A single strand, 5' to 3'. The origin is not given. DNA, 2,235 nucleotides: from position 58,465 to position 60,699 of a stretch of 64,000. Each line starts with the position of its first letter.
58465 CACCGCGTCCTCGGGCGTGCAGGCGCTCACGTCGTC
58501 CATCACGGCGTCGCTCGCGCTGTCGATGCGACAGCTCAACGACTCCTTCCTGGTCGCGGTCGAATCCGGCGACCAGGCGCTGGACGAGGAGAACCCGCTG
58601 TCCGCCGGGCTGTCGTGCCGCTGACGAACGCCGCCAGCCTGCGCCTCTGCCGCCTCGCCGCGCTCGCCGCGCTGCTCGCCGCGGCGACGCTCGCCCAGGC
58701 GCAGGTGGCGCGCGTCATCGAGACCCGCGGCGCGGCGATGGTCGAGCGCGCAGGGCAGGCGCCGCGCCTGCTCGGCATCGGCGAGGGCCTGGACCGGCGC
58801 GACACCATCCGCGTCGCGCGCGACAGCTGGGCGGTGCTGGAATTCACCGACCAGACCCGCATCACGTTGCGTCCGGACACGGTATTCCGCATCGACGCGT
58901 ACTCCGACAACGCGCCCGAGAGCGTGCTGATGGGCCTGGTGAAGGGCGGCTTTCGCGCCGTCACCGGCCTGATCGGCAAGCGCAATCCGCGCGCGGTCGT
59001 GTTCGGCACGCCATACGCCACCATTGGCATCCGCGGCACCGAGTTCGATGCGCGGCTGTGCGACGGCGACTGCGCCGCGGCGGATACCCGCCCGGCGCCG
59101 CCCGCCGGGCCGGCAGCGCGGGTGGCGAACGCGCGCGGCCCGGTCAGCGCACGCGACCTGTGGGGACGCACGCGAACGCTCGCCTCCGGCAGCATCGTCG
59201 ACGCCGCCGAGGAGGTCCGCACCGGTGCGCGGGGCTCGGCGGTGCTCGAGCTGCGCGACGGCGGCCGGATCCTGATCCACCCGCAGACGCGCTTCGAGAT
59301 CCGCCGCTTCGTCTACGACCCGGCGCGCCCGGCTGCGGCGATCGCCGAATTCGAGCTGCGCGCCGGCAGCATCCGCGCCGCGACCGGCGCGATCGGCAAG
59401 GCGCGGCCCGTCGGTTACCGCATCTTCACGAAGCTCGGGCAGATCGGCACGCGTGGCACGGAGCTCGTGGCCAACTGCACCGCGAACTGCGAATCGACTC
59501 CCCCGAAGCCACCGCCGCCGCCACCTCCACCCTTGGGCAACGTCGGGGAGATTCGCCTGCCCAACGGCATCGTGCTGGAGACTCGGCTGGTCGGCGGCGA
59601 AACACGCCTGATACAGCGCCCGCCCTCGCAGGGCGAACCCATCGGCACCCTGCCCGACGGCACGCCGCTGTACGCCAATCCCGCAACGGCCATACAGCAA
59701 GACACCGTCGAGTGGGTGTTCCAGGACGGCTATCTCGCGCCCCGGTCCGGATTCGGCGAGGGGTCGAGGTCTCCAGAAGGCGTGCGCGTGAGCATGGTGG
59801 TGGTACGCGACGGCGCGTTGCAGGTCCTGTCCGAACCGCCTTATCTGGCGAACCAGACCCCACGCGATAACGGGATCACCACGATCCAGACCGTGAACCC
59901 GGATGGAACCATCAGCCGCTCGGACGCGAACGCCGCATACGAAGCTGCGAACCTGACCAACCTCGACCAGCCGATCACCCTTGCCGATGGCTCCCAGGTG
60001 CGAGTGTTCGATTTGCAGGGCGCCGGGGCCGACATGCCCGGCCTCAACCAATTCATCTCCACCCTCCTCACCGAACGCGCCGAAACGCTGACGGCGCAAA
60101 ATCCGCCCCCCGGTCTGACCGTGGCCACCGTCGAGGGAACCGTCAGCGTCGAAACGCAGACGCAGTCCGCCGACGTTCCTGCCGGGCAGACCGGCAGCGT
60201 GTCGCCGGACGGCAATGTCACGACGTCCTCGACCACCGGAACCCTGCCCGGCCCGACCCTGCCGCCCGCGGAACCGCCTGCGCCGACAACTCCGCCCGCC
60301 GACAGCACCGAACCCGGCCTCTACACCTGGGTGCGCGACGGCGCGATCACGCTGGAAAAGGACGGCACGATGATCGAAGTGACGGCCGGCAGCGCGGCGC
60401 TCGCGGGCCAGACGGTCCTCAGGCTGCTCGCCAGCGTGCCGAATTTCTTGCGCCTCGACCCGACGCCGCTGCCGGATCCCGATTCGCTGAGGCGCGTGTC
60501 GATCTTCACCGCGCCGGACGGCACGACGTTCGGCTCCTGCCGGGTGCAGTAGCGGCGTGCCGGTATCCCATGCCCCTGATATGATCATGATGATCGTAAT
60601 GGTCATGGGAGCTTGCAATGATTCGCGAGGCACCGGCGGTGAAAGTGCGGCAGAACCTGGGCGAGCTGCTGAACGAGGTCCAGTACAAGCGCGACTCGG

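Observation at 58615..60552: Double-FecR protein with paired-cysteine motifs after each FecR block and a long unassigned C-terminal region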

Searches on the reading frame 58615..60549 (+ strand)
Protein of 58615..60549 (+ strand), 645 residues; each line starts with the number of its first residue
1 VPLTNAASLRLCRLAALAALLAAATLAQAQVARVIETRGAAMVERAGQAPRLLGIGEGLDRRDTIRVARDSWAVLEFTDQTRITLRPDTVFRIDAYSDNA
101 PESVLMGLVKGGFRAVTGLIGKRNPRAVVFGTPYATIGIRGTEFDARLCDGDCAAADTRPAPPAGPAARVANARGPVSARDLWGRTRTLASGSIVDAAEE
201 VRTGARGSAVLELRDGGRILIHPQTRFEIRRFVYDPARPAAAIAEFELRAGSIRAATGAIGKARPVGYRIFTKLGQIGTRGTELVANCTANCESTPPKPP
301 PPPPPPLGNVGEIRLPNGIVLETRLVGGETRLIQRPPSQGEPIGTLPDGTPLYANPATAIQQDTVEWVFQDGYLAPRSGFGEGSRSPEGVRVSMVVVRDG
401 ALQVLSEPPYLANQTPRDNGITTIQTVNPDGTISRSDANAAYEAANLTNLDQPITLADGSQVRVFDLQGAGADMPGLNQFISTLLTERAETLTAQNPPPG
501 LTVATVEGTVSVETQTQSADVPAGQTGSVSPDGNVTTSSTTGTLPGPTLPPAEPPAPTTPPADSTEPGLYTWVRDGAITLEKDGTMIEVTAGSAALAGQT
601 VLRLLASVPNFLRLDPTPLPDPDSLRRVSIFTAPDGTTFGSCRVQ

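Call 3: search_protein_families(library=pfam, proteins=[window:58615-60549:+], max_evalue=0.01)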
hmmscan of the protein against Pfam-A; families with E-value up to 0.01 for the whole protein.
window:58615-60549:+ (645 aa): 1 family
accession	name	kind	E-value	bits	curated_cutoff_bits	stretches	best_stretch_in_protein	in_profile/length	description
PF04773.18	FecR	-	5.4e-20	72.1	24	2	63-152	1-86/97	FecR protein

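Call 5: find_homologous_proteins(query=window:58615-60549:+)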
Query window:58615-60549:+ (645 aa): 694 proteins with E <= 0.001 among 8000 candidates; the best 120 are listed.
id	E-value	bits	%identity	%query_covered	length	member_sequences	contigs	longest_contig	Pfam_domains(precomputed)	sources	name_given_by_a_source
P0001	0.0e+0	1411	100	100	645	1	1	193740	PF04773.19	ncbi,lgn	-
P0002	7.0e-285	965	69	76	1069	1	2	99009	PF04773.19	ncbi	ncbi:MAG: FecR domain-containing protein [Burkholderiales bacterium]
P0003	7.7e-256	869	61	71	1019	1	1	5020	PF04773.19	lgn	-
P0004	1.1e-131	459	40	74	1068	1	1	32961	PF04773.19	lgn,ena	-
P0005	9.2e-92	327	49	45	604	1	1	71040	PF04773.19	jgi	jgi:hypothetical protein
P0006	2.8e-90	322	55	41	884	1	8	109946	PF04773.19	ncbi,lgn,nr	ncbi:MAG: FecR domain-containing protein [Burkholderiales bacterium]|nr:FecR domain-containing prote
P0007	1.3e-88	317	51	40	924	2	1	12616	PF04773.19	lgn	-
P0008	7.9e-87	311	51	40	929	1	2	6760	PF04773.19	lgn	-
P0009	1.3e-86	310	50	41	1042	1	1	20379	PF04773.19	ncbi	-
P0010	2.3e-86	309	51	40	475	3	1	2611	PF04773.19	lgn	-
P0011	9.0e-86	307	48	45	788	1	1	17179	PF04773.19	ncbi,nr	ncbi:MAG: FecR domain-containing protein [Sulfuritalea sp.]|nr:FecR domain-containing protein [Sulfu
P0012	3.4e-85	305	48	45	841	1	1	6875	PF04773.19,PF01442.24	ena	-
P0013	3.6e-85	305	50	43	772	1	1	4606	PF04773.19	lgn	-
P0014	3.8e-85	305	48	45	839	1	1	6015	PF04773.19,PF01442.24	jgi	-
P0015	3.9e-85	305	48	45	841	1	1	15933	PF04773.19,PF01442.24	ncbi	-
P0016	4.3e-85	305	48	45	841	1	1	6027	PF04773.19,PF01442.24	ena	-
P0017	5.6e-85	305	50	43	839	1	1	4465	PF04773.19,PF01442.24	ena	-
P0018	5.7e-85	304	50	43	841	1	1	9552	PF04773.19,PF01442.24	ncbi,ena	-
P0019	1.8e-83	300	50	43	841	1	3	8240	PF04773.19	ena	-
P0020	3.2e-83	299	50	43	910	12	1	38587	PF04773.19,PF07464.17,PF01442.24,PF16785.11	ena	-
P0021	8.6e-83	297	46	52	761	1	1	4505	PF04773.19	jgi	jgi:hypothetical protein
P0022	2.0e-82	296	48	42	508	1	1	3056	PF04773.19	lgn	-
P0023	1.1e-81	294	51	39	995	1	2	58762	PF13665.12,PF04773.19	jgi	jgi:hypothetical protein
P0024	3.7e-81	292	48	44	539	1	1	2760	PF04773.19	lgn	-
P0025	2.3e-79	286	50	41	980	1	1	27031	PF04773.19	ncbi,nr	ncbi:MAG: FecR domain-containing protein [Burkholderiales bacterium]|nr:FecR domain-containing prote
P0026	3.1e-79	286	50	44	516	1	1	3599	PF04773.19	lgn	-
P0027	1.8e-78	283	47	45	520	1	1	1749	PF04773.19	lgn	-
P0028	2.1e-78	283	45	41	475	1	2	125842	PF04773.19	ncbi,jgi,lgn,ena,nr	ncbi:MAG TPA: FecR domain-containing protein [Burkholderiales bacterium]|nr:FecR domain-containing p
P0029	2.8e-78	282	34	67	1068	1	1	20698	PF04773.19,PF18888.6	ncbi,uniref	ncbi:FecR domain-containing protein, partial [Sulfuritalea sp.]|uniref:FecR domain-containing protei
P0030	7.7e-78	281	48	44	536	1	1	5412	PF04773.19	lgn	-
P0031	3.6e-77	279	49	42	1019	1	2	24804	PF04773.19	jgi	-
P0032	3.6e-77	279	46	41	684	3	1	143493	PF04773.19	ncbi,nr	ncbi:MAG: FecR domain-containing protein [Burkholderiales bacterium]|nr:FecR domain-containing prote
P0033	3.0e-75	272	45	42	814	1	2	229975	PF04773.19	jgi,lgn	jgi:hypothetical protein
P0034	1.3e-74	270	48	42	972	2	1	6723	PF04773.19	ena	-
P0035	1.4e-74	270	46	44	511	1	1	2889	PF04773.19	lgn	-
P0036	7.8e-74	268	36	45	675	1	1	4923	PF04773.19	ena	-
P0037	7.3e-73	264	45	40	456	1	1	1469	PF04773.19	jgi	jgi:hypothetical protein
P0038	8.3e-73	264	44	43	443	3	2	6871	PF04773.19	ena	-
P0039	4.5e-71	259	50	43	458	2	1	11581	PF04773.19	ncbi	ncbi:MAG: FecR domain-containing protein, partial [Burkholderiales bacterium]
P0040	4.8e-69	252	43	39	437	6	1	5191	PF04773.19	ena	-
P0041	3.3e-67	246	45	39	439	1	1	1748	PF04773.19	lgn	-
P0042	3.9e-67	246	52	44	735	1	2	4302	PF04773.19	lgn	-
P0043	4.5e-65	239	41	42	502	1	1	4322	PF04773.19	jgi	jgi:hypothetical protein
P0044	5.8e-65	238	39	47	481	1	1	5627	PF04773.19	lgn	-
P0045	3.5e-64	236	38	54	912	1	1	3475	PF04773.19,PF19135.6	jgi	jgi:hypothetical protein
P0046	3.7e-64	236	40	45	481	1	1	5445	PF04773.19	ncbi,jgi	jgi:hypothetical protein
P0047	3.7e-63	232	42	42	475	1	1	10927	PF04773.19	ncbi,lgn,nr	ncbi:MAG: FecR domain-containing protein [Rhodocyclaceae bacterium]|nr:FecR domain-containing protei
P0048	4.6e-63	232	50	33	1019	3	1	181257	PF04773.19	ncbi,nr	ncbi:MAG: FecR domain-containing protein [Burkholderiales bacterium]|nr:FecR domain-containing prote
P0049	1.9e-62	230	37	47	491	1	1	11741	PF04773.19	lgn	-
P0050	8.9e-61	225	42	41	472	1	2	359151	PF04773.19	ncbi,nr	ncbi:MAG: FecR domain-containing protein [Rhodocyclaceae bacterium]|nr:FecR domain-containing protei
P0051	4.8e-60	222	40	45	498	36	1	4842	PF04773.19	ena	-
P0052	8.9e-60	221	37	45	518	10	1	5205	PF04773.19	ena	-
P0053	9.0e-60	221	35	45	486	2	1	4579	PF04773.19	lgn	-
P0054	2.1e-59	220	37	45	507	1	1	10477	PF04773.19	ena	-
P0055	2.8e-59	220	39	42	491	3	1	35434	PF04773.19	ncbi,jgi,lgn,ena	-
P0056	3.2e-59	219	41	47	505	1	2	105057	PF04773.19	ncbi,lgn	-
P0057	3.6e-59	219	41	46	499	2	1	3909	PF04773.19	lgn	-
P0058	2.4e-58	217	42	43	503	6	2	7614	PF04773.19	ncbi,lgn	-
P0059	5.5e-58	215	41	43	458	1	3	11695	PF04773.19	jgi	jgi:hypothetical protein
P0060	6.0e-58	215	40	41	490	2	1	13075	PF04773.19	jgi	jgi:hypothetical protein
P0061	6.3e-58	215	36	60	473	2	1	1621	PF04773.19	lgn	-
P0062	8.4e-58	215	36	47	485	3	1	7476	PF04773.19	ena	-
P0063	2.1e-57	213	38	43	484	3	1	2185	PF04773.19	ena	-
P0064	3.1e-57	213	39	43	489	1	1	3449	PF04773.19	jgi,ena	-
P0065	6.7e-57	212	42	43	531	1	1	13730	PF04773.19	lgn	-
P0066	7.5e-57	212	39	43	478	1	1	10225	PF04773.19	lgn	-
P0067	1.1e-56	211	37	44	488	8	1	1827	PF04773.19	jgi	jgi:hypothetical protein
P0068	1.9e-56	210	42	44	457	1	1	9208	PF04773.19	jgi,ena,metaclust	metaclust:\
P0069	2.2e-56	210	43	45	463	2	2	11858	PF04773.19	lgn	-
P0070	3.2e-56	210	37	42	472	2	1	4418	PF04773.19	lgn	-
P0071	4.4e-56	209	35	55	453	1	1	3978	PF04773.19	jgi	jgi:hypothetical protein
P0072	5.9e-56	209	38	43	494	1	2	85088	PF04773.19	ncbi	-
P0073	6.9e-56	208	40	44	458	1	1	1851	PF04773.19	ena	-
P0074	7.4e-56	208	36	43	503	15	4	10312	PF04773.19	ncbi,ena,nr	ncbi:MAG: FecR domain-containing protein [Betaproteobacteria bacterium]|nr:FecR domain-containing pr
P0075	9.0e-56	208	34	44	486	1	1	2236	PF04773.19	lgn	-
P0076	1.1e-55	208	36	62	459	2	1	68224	PF04773.19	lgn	-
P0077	1.1e-55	208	36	45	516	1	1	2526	PF04773.19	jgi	-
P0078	2.1e-55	207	36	54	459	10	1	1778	PF04773.19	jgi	-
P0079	2.8e-55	206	42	43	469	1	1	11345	PF04773.19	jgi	jgi:hypothetical protein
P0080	2.8e-55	206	39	40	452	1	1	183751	PF04773.19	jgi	jgi:hypothetical protein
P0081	3.9e-55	206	36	44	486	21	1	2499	PF04773.19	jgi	jgi:hypothetical protein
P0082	4.1e-55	206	37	41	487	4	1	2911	PF04773.19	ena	-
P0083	4.1e-55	206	34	44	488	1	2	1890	PF04773.19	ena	-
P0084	5.3e-55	205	41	41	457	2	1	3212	PF04773.19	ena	-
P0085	5.8e-55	205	34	45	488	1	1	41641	PF04773.19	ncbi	-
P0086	6.5e-55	205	42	41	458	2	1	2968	PF04773.19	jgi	jgi:hypothetical protein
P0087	6.7e-55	205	41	45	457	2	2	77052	PF04773.19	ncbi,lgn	-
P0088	7.9e-55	205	41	41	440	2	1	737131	PF04773.19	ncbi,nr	ncbi:FecR family protein [Ramlibacter humi]|nr:FecR family protein [Ramlibacter humi]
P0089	8.1e-55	205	44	42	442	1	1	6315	PF04773.19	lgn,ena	-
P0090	1.2e-54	204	35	58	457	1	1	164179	PF04773.19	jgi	jgi:hypothetical protein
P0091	1.3e-54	204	38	43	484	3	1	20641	PF04773.19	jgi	jgi:hypothetical protein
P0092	1.4e-54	204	40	42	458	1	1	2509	PF04773.19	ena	-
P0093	1.7e-54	204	37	45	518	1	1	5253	PF04773.19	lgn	-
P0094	1.8e-54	204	41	40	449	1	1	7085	PF04773.19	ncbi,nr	ncbi:MAG: hypothetical protein JWQ76_5571 [Ramlibacter sp.]|nr:hypothetical protein [Ramlibacter sp.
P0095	2.4e-54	203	40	46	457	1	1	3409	PF04773.19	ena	-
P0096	2.4e-54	203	40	40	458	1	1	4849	PF04773.19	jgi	jgi:hypothetical protein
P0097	2.4e-54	203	38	42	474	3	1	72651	PF04773.19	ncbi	-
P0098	2.5e-54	203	36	62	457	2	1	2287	PF04773.19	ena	-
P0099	2.6e-54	203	41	40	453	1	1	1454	PF04773.19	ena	-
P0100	2.9e-54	203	41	46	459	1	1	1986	PF04773.19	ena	-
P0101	3.2e-54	203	40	45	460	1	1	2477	PF04773.19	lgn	-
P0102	3.4e-54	203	38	41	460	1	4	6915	PF04773.19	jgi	jgi:hypothetical protein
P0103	3.9e-54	203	35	45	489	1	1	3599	PF04773.19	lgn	-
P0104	4.0e-54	203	36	45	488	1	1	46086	PF04773.19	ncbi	-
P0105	4.2e-54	203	40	44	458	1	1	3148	PF04773.19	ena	-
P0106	5.0e-54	202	41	46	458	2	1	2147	PF04773.19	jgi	jgi:hypothetical protein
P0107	5.0e-54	202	40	42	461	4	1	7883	PF04773.19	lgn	-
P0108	5.8e-54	202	36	53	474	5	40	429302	PF04773.19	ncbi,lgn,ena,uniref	ncbi:FecR domain-containing protein [Methyloversatilis sp.]|uniref:FecR family protein n=1 Tax=Methy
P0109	6.0e-54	202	42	43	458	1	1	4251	PF04773.19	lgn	-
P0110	7.2e-54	202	40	44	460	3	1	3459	PF04773.19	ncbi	ncbi:MAG: FecR family protein [Burkholderiaceae bacterium]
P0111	7.2e-54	202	40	45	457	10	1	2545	PF04773.19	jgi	jgi:hypothetical protein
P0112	7.5e-54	202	40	44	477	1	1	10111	PF04773.19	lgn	-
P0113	7.6e-54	202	41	45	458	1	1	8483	PF04773.19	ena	-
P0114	8.2e-54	202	40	42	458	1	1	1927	PF04773.19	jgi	jgi:hypothetical protein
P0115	8.4e-54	202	41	46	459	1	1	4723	PF04773.19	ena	-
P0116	8.5e-54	202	40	41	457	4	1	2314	PF04773.19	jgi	jgi:hypothetical protein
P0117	9.2e-54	201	36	63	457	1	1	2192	PF04773.19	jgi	jgi:hypothetical protein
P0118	9.4e-54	201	36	43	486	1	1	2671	PF04773.19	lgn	-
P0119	9.6e-54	201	36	45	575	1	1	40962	PF04773.19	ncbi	-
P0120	1.1e-53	201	41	46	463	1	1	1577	PF04773.19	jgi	jgi:hypothetical protein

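Call 6: search_protein_families(library=ncbifam, proteins=[window:58615-60549:+], max_evalue=0.01)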
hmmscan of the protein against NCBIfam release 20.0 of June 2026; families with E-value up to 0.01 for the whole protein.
window:58615-60549:+ (645 aa): 2 families
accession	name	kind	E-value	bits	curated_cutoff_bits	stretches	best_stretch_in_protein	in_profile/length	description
NF033682.1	retention_LapA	subfamily_domain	3.8e-06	27.1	50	1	169-229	5-65/145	retention module-containing protein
NF047849.1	Lsa33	exception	0.0041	16.3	420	0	173-290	35-150/310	surface adhesin Lsa33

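Call 10: find_encoding_contigs(protein=P0001, flank=10000, max_places=3)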
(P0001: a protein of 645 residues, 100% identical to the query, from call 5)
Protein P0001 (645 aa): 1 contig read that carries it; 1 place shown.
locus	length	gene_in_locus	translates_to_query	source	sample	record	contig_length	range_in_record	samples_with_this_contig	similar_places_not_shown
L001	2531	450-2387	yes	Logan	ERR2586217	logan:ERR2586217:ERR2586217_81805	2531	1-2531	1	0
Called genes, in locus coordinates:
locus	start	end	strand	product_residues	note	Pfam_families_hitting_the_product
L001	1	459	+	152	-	?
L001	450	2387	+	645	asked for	PF04773:FecR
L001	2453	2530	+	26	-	?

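Call 11: find_encoding_contigs(protein=P0002, flank=10000, max_places=3)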
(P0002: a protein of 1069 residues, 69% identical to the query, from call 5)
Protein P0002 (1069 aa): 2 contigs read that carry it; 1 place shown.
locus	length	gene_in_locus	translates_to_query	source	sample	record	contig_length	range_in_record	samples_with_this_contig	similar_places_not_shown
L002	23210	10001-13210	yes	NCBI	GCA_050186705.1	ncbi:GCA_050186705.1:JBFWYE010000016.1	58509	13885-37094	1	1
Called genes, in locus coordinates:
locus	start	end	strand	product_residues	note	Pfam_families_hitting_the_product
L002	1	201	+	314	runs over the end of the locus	PF12740:PETase (weak), PF01738:DLH, PF00326:Peptidase_S9 (faint), PF07859:Abhydrolase_3 (faint)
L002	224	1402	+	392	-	PF00108:Thiolase_N, PF02803:Thiolase_C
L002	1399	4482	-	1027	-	PF03704:BTAD, PF13191:AAA_16, PF17874:TPR_MalT, PF13424:TPR_12 (weak)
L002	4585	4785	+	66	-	-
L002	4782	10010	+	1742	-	PF05860:TPS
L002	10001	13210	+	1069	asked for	PF04773:FecR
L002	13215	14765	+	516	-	PF08479:POTRA_2, PF03865:ShlB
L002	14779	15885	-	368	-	PF08240:ADH_N, PF16912:Glu_dehyd_C (weak), PF00107:ADH_zinc_N, PF13602:ADH_zinc_N_2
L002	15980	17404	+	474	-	PF00171:Aldedh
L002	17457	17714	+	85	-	-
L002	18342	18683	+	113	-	PF12802:MarR_2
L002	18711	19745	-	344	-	PF26233:NicX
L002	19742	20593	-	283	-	PF00561:Abhydrolase_1, PF12146:Hydrolase_4, PF12697:Abhydrolase_6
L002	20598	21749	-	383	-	PF00355:Rieske, PF00848:Ring_hydroxyl_A, PF19112:VanA_C (weak)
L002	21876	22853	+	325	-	PF03401:TctC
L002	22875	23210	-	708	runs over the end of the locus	PF02629:CoA_binding, PF13380:CoA_binding_2, PF13607:Succ_CoA_lig, PF19045:Ligase_CoA_2 (faint), PF13549:ATP-grasp_5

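Call 15: find_encoding_contigs(protein=P0028, flank=8000, max_places=2)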
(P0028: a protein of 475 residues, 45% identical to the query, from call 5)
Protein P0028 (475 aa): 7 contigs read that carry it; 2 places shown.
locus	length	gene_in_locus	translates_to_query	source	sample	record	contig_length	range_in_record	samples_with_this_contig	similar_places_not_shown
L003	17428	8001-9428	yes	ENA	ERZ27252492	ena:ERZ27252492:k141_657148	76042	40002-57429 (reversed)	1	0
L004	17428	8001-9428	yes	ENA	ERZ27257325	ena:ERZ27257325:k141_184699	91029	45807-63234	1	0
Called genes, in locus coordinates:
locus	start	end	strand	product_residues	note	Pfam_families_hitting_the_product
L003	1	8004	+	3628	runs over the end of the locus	-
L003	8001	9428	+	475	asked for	PF04773:FecR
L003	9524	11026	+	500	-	PF08479:POTRA_2, PF03865:ShlB, PF01103:Omp85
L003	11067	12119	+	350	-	PF12281:NTP_transf_8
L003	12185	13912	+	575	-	PF00920:ILVD_EDD_N, PF24877:ILV_EDD_C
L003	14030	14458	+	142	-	PF21549:PRDM2_PR (weak), PF00856:SET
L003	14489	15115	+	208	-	PF01209:Ubie_methyltran, PF13489:Methyltransf_23, PF01135:PCMT (weak), PF07021:MetW, PF13649:Methyltransf_25, PF13847:Methyltransf_31, PF08241:Methyltransf_11, PF08242:Methyltransf_12, +1 more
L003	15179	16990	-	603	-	PF00009:GTP_EFTU, PF22042:EF-G_D2 (weak), PF03144:GTP_EFTU_D2, PF00679:EFG_C, PF21018:BipA_C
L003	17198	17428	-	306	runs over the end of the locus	PF12911:OppC_N, PF00528:BPD_transp_1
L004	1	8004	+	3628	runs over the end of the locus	-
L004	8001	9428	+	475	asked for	PF04773:FecR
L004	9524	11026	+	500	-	PF08479:POTRA_2, PF03865:ShlB, PF01103:Omp85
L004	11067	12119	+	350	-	PF12281:NTP_transf_8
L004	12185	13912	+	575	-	PF00920:ILVD_EDD_N, PF24877:ILV_EDD_C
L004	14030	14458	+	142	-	PF21549:PRDM2_PR (weak), PF00856:SET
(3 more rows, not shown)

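Call 16: find_encoding_contigs(protein=P0088, flank=8000, max_places=2)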
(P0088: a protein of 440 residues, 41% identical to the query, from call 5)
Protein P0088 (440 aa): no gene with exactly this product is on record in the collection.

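Call 17: find_encoding_contigs(protein=P0108, flank=8000, max_places=2)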
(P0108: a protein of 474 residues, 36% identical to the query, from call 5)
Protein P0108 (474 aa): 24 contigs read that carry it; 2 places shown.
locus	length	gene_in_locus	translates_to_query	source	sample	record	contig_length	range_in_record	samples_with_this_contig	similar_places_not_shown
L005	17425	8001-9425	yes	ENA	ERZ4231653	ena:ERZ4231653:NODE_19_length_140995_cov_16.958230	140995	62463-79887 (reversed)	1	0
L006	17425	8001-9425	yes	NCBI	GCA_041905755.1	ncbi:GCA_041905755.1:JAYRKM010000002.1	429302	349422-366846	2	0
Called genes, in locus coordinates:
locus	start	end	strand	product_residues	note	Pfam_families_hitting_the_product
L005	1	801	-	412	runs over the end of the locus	PF00478:IMPDH (faint), PF03060:NMO, PF01645:Glu_synthase (weak)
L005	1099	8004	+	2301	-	PF05860:TPS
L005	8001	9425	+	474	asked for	PF04773:FecR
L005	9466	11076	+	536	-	PF08479:POTRA_2 (weak), PF03865:ShlB, PF01103:Omp85 (weak)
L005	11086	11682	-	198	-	PF00994:MoCF_biosynth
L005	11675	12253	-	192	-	PF04751:DarP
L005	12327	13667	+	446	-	PF01523:PmbA_TldD_1st, PF19290:PmbA_TldD_2nd, PF19289:PmbA_TldD_3rd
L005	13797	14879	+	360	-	PF03480:DctP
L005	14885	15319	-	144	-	PF01850:PIN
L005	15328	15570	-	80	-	PF02604:PhdYeFM_antitox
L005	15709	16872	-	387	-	PF00438:S-AdoMet_synt_N, PF02772:S-AdoMet_synt_M, PF02773:S-AdoMet_synt_C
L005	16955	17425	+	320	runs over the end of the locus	PF03279:Lip_A_acyltrans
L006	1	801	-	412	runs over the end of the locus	PF00478:IMPDH (faint), PF03060:NMO, PF01645:Glu_synthase (weak)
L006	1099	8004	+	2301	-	PF05860:TPS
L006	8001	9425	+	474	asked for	PF04773:FecR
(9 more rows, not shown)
